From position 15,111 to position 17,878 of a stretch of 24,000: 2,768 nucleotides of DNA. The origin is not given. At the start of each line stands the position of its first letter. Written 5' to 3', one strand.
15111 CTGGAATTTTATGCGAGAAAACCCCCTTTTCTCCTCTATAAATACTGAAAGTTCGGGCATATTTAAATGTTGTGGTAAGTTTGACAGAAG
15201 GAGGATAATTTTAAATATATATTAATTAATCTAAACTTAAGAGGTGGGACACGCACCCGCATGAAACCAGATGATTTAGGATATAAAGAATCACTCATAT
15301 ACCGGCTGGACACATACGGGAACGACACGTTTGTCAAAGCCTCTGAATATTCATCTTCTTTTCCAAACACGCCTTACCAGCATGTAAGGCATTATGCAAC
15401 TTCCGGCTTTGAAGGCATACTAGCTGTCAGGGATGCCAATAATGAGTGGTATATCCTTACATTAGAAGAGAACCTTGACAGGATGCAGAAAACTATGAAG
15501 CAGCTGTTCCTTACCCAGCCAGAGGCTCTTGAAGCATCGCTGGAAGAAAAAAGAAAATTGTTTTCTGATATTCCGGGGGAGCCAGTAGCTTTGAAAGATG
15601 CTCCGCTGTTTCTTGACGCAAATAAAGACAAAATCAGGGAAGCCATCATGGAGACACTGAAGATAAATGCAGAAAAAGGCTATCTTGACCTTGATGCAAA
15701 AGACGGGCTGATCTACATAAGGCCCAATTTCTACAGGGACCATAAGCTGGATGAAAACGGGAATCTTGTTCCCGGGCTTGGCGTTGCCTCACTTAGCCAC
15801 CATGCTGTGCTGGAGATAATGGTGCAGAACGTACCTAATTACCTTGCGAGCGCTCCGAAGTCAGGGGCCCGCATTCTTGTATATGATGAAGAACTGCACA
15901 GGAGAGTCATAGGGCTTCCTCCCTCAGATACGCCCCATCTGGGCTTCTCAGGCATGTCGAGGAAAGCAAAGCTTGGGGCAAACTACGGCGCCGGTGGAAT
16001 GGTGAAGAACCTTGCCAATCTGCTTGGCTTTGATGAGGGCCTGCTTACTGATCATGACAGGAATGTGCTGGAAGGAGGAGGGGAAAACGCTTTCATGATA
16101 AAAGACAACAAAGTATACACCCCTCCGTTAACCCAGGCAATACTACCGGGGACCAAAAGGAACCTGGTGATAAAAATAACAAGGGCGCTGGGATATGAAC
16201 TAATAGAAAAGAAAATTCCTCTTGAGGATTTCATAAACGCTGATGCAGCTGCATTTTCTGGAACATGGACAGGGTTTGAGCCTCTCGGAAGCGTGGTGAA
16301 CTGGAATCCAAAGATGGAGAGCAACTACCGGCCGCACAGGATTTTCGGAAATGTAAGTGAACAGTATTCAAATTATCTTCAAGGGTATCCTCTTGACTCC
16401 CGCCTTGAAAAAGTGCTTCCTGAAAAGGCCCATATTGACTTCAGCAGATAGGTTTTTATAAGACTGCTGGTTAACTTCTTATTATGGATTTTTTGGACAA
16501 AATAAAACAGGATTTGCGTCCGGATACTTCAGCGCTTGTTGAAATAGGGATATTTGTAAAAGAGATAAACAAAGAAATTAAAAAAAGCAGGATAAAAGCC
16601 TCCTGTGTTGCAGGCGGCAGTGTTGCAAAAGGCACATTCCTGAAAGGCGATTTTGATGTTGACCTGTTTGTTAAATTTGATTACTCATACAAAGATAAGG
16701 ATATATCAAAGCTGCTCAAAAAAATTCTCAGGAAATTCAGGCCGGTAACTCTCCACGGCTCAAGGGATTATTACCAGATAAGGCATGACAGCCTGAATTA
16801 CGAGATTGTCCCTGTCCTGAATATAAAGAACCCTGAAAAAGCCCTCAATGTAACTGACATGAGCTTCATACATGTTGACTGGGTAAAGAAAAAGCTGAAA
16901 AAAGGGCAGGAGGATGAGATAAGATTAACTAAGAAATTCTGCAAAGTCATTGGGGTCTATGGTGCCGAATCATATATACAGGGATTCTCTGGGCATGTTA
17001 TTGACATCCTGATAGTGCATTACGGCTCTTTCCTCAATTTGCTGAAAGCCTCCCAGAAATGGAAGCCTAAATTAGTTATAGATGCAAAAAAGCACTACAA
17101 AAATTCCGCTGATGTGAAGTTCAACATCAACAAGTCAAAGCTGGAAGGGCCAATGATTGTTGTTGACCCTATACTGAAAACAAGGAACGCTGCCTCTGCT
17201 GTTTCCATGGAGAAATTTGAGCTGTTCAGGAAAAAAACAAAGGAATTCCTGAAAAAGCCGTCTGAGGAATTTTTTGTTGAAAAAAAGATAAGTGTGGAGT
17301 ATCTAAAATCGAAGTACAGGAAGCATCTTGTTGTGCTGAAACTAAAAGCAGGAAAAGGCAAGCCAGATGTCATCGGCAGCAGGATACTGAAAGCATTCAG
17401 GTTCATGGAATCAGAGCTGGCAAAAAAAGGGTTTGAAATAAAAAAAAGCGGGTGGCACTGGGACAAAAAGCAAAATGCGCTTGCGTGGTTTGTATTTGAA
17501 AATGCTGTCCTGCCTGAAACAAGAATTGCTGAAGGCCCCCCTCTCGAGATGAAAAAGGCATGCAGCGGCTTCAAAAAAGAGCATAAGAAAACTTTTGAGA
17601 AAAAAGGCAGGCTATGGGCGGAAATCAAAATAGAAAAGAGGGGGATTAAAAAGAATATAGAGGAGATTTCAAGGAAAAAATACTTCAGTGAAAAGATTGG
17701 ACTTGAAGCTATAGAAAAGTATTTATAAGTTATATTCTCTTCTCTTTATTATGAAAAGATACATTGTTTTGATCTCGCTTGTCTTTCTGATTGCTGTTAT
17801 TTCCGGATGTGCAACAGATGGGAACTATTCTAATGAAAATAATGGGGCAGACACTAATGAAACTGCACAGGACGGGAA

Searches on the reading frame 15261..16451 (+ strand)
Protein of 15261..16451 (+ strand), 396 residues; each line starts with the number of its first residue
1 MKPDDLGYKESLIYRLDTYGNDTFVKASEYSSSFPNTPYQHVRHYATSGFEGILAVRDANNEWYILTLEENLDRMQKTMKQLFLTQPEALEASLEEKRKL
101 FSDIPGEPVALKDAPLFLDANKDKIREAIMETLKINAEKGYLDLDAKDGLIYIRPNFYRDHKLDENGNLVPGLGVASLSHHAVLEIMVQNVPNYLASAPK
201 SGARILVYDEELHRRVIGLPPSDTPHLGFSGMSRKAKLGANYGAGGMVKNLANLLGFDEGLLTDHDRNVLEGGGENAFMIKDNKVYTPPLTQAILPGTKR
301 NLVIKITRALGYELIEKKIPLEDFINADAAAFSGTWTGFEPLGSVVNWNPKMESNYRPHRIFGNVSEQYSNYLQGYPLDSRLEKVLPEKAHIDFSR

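Call 44: search_protein_families(library=pfam, proteins=[window:15261-16451:+], max_evalue=0.01)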
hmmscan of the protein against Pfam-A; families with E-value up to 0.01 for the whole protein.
window:15261-16451:+ (396 aa): 1 family
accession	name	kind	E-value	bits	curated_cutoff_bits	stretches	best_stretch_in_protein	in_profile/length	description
PF01063.24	Aminotran_4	-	6.6e-27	95.2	28.5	1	234-342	113-220/223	Amino-transferase class IV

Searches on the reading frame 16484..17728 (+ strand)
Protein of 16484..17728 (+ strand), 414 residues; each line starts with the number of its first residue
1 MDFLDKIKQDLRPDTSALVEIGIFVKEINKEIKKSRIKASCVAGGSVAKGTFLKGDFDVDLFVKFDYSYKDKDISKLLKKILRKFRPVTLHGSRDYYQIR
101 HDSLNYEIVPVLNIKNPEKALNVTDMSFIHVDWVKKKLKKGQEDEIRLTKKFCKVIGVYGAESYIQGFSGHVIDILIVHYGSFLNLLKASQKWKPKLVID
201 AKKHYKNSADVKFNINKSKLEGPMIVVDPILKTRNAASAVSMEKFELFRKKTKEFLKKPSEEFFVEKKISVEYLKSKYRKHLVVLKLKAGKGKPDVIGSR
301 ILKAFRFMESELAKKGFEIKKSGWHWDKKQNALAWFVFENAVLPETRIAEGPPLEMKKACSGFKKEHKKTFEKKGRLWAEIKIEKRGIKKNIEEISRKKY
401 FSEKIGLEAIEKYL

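Call 48: find_homologous_proteins(query=window:16484-17728:+, max_evalue=1e-20)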
Query window:16484-17728:+ (414 aa): 2498 proteins with E <= 1e-20 among 8000 candidates; the best 120 are listed.
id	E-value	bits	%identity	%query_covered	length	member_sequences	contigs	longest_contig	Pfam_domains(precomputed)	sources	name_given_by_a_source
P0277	9.5e-267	903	100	100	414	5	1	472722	PF21133.3,PF09249.17,PF01909.30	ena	-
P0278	8.4e-196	669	72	98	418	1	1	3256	PF21133.3,PF09249.17,PF01909.30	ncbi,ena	ncbi:MAG: nucleotidyltransferase domain-containing protein [Nanoarchaeota archaeon]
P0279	7.2e-182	623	68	99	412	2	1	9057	PF09249.17,PF18144.8,PF01909.30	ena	-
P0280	7.7e-182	623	67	100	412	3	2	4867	PF21133.3,PF09249.17,PF18144.8,PF01909.30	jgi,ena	-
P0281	7.4e-174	597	65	100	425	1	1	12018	PF21133.3,PF09249.17,PF01909.30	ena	-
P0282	1.5e-173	596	65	99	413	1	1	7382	PF21133.3,PF09249.17,PF01909.30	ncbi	-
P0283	1.4e-171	589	65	100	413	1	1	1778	PF21133.3,PF09249.17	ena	-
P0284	1.8e-171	589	65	99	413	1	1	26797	PF09249.17,PF01909.30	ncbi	-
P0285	2.1e-170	585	64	100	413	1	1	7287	PF09249.17,PF01909.30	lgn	-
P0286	7.5e-169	580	64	99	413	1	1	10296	PF21133.3,PF09249.17,PF01909.30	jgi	jgi:tRNA nucleotidyltransferase (CCA-adding enzyme)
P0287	4.2e-167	574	64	100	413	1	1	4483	PF21133.3,PF09249.17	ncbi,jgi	-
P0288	1.4e-166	573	64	100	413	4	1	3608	PF21133.3,PF09249.17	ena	-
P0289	7.7e-166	570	64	100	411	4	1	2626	PF21133.3,PF09249.17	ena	-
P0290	7.2e-164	564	61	99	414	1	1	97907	PF21133.3,PF09249.17,PF18144.8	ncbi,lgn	ncbi:MAG: nucleotidyltransferase domain-containing protein [archaeon]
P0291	8.7e-164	564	62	100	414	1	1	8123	PF21133.3,PF09249.17,PF01909.30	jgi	jgi:tRNA nucleotidyltransferase (CCA-adding enzyme)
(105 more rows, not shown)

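Call 50: find_encoding_contigs(protein=P0284, flank=5000, max_places=1)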
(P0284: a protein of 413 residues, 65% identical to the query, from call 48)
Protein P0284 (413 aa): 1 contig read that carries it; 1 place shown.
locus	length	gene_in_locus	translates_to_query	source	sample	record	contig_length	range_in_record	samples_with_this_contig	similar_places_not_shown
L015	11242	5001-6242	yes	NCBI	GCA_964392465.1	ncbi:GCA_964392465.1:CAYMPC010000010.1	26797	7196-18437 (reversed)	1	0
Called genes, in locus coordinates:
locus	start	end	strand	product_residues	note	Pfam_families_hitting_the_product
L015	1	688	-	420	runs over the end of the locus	PF00999:Na_H_Exchanger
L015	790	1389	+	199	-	-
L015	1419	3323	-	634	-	PF02518:HATPase_c, PF00204:DNA_gyraseB, PF01751:Toprim, PF00986:DNA_gyraseB_C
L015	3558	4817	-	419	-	PF00155:Aminotran_1_2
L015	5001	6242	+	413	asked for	PF01909:NTP_transf_2 (faint), PF09249:tRNA_NucTransf2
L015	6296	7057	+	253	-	-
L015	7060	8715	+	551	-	-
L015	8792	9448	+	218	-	PF09335:VTT_dom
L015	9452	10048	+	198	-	PF01569:PAP2, PF14378:PAP2_3 (weak)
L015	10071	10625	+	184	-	-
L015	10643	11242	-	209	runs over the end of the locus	PF00702:Hydrolase, PF13419:HAD_2, PF13242:Hydrolase_like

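Call 51: find_encoding_contigs(protein=P0290, flank=5000, max_places=1)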
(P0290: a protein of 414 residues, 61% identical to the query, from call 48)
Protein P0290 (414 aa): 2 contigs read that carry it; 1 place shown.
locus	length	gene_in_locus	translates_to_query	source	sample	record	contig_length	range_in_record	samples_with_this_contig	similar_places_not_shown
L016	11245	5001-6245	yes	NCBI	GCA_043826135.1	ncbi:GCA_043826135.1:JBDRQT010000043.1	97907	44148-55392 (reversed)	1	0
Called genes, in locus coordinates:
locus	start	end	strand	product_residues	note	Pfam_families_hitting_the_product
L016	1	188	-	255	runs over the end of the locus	PF01015:Ribosomal_S3Ae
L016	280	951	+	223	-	-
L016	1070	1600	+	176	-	PF00583:Acetyltransf_1 (weak), PF13508:Acetyltransf_7 (weak)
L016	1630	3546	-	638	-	PF02518:HATPase_c, PF00204:DNA_gyraseB, PF01751:Toprim, PF00986:DNA_gyraseB_C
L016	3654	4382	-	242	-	-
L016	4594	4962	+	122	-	-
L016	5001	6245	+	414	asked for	PF18144:SMODS (weak), PF09249:tRNA_NucTransf2, PF21133:CAA_C (weak)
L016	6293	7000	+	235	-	-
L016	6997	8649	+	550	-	-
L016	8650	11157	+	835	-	PF13948:DUF4215 (weak), PF11617:Cu-binding_MopE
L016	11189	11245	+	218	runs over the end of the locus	PF09335:VTT_dom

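Call 52: find_encoding_contigs(protein=P0281, flank=5000, max_places=1)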
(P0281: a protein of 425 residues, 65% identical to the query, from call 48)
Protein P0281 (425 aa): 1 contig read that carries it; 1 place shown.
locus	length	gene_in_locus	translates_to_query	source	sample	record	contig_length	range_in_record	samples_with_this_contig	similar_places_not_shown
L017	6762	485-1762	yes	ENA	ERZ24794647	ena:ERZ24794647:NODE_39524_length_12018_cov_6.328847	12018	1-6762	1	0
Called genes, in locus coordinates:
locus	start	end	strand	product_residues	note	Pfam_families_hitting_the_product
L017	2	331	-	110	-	?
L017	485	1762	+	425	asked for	PF01909:NTP_transf_2 (weak), PF09249:tRNA_NucTransf2, PF21133:CAA_C (weak)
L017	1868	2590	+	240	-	-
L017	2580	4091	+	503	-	-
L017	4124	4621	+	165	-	PF00050:Kazal_1 (faint)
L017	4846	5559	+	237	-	PF09335:VTT_dom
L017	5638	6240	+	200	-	-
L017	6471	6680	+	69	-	PF01780:Ribosomal_L37ae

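Call 68: search_protein_families(library=pfam, proteins=[L017:4124-4621:+], max_evalue=1)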
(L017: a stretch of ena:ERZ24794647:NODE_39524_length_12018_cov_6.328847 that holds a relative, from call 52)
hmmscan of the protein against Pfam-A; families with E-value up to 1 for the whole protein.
L017:4124-4621:+ (165 aa): 1 family
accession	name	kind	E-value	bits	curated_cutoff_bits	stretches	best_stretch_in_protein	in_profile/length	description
PF00050.26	Kazal_1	-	1.9e-08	34.6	21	2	127-156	7-32/49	Kazal-type serine protease inhibitor domain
